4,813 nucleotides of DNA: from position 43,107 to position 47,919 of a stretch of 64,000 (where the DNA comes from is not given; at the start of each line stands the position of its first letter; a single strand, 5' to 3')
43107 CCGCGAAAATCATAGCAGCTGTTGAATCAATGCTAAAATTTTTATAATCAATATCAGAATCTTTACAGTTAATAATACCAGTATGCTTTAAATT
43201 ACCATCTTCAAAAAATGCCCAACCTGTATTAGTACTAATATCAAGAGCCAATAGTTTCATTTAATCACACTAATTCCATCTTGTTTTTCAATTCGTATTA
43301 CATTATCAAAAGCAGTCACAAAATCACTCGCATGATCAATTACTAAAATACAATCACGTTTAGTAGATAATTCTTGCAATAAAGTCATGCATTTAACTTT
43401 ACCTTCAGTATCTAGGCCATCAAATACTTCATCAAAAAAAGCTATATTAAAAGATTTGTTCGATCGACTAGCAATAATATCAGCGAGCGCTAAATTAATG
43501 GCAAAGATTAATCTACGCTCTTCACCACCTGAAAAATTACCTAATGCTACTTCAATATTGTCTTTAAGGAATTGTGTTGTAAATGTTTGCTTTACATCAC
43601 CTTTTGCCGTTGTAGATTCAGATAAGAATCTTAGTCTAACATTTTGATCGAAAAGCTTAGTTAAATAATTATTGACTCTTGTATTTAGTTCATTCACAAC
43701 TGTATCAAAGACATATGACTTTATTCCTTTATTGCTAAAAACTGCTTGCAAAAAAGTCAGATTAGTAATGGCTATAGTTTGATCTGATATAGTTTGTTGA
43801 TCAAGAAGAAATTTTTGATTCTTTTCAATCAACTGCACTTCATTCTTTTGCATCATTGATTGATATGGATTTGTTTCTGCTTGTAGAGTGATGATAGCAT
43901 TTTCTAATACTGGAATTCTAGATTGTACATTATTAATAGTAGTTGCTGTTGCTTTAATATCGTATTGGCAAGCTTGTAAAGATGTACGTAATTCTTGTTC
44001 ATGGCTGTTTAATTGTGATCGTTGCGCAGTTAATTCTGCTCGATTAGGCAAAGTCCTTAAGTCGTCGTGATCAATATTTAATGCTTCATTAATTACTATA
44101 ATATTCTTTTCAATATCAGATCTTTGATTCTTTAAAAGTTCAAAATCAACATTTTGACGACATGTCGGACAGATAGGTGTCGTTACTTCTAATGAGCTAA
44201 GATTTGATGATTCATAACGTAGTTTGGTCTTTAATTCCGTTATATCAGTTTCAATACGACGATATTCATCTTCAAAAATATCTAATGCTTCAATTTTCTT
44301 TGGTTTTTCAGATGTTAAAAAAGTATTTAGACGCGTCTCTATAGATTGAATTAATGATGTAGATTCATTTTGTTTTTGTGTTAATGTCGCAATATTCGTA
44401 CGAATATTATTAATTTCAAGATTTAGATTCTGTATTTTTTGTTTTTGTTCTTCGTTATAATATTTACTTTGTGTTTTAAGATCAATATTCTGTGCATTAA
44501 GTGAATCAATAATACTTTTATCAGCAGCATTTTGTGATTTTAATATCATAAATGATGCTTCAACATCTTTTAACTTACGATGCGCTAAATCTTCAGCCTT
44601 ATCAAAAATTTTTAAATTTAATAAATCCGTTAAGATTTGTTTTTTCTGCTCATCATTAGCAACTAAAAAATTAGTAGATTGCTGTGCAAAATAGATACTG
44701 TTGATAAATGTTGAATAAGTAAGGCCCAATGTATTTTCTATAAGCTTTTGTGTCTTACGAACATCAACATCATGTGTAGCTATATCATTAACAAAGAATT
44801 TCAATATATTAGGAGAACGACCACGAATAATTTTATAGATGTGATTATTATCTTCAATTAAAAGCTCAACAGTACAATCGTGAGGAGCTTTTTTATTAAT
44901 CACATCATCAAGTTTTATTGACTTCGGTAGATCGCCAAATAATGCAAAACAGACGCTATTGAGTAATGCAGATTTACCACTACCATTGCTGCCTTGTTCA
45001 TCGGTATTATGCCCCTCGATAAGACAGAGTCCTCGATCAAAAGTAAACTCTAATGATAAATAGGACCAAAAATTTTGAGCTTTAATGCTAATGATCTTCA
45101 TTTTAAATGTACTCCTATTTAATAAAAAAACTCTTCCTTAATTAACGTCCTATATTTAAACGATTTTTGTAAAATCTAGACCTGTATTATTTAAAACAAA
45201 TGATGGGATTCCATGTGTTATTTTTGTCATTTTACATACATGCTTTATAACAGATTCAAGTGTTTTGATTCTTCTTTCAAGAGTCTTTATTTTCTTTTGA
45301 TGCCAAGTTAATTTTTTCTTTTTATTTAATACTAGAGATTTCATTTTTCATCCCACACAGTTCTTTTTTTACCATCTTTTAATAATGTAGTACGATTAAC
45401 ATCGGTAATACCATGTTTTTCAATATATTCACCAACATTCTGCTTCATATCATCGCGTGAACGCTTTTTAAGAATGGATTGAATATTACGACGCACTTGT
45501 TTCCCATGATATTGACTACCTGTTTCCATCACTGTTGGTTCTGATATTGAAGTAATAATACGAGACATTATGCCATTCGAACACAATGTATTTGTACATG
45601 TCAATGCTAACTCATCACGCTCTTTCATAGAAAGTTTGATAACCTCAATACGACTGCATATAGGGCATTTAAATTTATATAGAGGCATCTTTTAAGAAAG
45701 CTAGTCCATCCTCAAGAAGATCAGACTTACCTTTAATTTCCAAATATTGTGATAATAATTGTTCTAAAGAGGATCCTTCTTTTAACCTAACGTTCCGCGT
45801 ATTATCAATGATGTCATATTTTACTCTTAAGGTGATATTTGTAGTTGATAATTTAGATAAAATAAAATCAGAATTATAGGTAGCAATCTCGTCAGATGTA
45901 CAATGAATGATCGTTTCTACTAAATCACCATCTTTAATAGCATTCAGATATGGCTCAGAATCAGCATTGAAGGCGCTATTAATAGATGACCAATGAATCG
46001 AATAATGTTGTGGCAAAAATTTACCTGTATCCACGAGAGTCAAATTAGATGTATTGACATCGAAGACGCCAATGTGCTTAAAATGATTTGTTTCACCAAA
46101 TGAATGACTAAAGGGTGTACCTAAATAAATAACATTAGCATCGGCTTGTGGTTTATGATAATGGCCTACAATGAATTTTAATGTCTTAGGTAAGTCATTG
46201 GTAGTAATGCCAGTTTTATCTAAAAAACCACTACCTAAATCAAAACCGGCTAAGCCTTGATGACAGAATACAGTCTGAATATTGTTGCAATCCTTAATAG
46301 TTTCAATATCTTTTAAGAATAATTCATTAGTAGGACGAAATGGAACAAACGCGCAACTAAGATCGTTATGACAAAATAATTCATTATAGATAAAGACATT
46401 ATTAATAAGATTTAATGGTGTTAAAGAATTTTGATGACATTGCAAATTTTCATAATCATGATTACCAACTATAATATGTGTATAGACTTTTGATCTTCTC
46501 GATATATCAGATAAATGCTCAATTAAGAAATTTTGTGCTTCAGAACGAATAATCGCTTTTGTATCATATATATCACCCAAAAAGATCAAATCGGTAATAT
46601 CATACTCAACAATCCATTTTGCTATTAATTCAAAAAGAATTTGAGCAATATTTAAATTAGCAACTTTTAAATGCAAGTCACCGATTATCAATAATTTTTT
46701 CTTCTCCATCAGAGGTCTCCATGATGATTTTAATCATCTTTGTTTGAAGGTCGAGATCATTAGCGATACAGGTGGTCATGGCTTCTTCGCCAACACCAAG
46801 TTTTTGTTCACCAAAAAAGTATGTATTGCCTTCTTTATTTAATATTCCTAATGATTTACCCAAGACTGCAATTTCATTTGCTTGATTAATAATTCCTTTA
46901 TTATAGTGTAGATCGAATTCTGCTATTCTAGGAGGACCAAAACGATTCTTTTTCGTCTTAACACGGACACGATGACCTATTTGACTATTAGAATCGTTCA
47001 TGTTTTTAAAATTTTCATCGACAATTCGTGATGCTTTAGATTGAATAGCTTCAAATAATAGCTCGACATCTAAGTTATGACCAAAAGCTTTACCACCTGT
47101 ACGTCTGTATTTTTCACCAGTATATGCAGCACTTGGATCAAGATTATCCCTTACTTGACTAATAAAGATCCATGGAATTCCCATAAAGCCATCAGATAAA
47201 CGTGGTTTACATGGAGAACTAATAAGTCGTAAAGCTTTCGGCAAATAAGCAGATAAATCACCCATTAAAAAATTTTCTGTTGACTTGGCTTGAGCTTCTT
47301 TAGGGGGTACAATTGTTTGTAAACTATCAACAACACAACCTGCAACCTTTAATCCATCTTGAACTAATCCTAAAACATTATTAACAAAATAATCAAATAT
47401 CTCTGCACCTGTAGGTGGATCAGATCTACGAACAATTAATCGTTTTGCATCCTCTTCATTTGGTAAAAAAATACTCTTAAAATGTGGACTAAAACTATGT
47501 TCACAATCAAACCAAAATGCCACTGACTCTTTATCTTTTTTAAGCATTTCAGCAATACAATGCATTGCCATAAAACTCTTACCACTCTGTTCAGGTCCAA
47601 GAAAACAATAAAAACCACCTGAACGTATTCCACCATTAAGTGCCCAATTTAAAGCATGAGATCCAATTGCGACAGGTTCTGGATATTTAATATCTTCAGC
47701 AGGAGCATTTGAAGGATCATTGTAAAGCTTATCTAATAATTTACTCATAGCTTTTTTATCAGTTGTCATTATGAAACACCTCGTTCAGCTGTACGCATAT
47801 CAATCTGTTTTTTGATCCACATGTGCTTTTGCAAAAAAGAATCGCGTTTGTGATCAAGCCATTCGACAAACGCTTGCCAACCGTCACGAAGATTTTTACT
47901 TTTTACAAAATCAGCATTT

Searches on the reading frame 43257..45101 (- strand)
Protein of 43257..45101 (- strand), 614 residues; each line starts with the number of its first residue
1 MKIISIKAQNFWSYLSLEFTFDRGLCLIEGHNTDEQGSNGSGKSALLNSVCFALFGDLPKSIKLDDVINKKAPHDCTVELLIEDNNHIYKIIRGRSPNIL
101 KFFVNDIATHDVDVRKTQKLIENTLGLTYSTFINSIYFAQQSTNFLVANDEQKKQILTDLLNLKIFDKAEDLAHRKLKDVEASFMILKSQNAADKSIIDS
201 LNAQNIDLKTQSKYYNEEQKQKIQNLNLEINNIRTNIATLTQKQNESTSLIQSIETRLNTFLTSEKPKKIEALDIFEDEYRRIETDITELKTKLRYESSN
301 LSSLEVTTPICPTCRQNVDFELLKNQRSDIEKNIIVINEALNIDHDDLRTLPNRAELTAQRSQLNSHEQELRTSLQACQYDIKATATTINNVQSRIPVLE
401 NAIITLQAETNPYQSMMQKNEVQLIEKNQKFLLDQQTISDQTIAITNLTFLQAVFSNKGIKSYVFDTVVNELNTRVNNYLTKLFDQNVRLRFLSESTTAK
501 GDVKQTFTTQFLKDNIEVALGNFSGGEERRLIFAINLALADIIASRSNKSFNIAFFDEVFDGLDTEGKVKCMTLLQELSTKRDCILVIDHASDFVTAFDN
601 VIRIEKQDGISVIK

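Call 64: search_protein_families(library=phrogs, proteins=[window:43257-45101:-], max_evalue=0.00001)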
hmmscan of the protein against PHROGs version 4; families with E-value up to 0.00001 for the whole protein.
window:43257-45101:- (614 aa): 2 families
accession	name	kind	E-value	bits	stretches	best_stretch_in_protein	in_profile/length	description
phrog_77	-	DNA, RNA and nucleotide metabolism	4.4e-93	314.4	1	1-613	296-952/967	SbcC-like subunit of palindrome specific endonuclease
phrog_21388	-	DNA, RNA and nucleotide metabolism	8.5e-20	72.1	1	1-106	2-114/126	exonuclease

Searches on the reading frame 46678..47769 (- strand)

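Call 96: search_protein_families(library=pfam, proteins=[window:46678-47769:-], max_evalue=0.001)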
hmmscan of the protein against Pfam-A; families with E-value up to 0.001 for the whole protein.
window:46678-47769:- (363 aa): 2 families
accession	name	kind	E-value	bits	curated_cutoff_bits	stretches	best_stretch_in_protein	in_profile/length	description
PF00154.27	RecA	-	5.4e-17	62.6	27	1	31-293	31-261/262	recA bacterial DNA recombination protein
PF01637.24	ATPase_2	-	0.00086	19.6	33.2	0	56-155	25-124/225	ATPase domain predominantly from Archaea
